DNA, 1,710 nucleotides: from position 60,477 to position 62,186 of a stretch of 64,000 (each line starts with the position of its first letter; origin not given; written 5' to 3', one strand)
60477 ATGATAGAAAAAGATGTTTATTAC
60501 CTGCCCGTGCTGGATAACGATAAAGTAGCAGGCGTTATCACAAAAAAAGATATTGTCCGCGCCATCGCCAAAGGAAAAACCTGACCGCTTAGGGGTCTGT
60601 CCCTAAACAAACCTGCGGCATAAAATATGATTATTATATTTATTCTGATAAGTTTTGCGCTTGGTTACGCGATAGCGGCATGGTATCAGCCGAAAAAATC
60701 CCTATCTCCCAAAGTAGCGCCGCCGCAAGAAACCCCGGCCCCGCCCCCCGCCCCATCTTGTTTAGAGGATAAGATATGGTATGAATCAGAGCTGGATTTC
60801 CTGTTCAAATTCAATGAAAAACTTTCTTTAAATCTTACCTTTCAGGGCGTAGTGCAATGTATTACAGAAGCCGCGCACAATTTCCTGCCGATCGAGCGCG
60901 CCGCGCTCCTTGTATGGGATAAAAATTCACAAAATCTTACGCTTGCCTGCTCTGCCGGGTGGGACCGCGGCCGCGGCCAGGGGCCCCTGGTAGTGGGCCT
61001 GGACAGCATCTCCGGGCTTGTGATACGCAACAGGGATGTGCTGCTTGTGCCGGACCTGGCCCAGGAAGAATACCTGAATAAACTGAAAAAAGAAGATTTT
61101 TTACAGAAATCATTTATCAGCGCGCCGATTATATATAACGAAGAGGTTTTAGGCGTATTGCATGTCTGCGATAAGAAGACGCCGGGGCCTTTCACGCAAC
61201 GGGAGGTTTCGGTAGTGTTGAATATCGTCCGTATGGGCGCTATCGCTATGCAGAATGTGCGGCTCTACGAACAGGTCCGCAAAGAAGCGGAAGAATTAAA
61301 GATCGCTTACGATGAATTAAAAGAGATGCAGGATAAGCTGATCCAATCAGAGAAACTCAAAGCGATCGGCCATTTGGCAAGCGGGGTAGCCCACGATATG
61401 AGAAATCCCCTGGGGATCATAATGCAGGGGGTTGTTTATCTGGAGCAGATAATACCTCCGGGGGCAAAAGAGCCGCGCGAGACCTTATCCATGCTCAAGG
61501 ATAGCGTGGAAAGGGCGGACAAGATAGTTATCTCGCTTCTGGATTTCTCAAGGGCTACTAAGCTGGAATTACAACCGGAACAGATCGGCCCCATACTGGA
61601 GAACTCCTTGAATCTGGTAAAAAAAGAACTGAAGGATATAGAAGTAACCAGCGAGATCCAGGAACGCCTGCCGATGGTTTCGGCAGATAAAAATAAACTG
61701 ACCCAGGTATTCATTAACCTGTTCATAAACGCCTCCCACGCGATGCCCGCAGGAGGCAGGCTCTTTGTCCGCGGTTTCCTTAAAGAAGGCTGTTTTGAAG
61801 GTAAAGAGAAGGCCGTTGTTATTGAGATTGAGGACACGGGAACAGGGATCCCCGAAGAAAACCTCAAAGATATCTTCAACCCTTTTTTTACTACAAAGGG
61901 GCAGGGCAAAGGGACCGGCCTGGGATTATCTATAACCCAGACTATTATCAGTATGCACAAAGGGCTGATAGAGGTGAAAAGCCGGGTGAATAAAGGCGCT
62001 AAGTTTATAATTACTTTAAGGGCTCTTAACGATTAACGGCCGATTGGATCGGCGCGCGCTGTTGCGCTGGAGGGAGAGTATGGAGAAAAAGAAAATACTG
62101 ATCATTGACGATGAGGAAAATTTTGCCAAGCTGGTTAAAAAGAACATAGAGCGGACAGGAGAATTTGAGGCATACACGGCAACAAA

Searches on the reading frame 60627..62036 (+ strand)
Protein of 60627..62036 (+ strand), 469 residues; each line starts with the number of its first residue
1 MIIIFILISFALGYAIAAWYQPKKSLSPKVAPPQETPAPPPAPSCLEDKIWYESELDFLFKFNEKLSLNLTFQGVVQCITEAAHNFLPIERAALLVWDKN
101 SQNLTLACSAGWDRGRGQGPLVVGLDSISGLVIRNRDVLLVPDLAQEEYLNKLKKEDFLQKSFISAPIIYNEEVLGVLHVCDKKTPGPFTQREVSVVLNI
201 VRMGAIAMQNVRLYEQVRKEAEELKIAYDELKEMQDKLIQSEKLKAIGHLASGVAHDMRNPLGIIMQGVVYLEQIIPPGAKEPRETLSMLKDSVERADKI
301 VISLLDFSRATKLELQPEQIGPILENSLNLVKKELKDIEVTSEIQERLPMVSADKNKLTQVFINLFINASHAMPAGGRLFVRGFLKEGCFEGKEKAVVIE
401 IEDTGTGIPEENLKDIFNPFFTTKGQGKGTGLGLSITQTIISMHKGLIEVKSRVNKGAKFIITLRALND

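Call 66: search_protein_families(library=pfam, proteins=[window:60627-62036:+], max_evalue=0.001)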
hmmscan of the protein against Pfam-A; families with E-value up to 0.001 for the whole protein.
window:60627-62036:+ (469 aa): 5 families
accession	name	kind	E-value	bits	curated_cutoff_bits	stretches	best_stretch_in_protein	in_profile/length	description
PF02518.31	HATPase_c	-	6.3e-22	78.6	26.4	1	354-465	2-108/111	Histidine kinase-, DNA gyrase B-, and HSP90-like ATPase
PF01590.32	GAF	-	9.2e-11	42.8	22.4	1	75-207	5-132/133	GAF domain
PF13185.12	GAF_2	-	6.9e-10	39.7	28.6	1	71-209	3-136/136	GAF domain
PF00512.31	HisKA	-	4.6e-08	33.4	26.9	1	248-310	3-63/66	His Kinase A (phospho-acceptor) domain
PF13492.12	GAF_3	-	0.00054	20.8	27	0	75-200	5-119/129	GAF domain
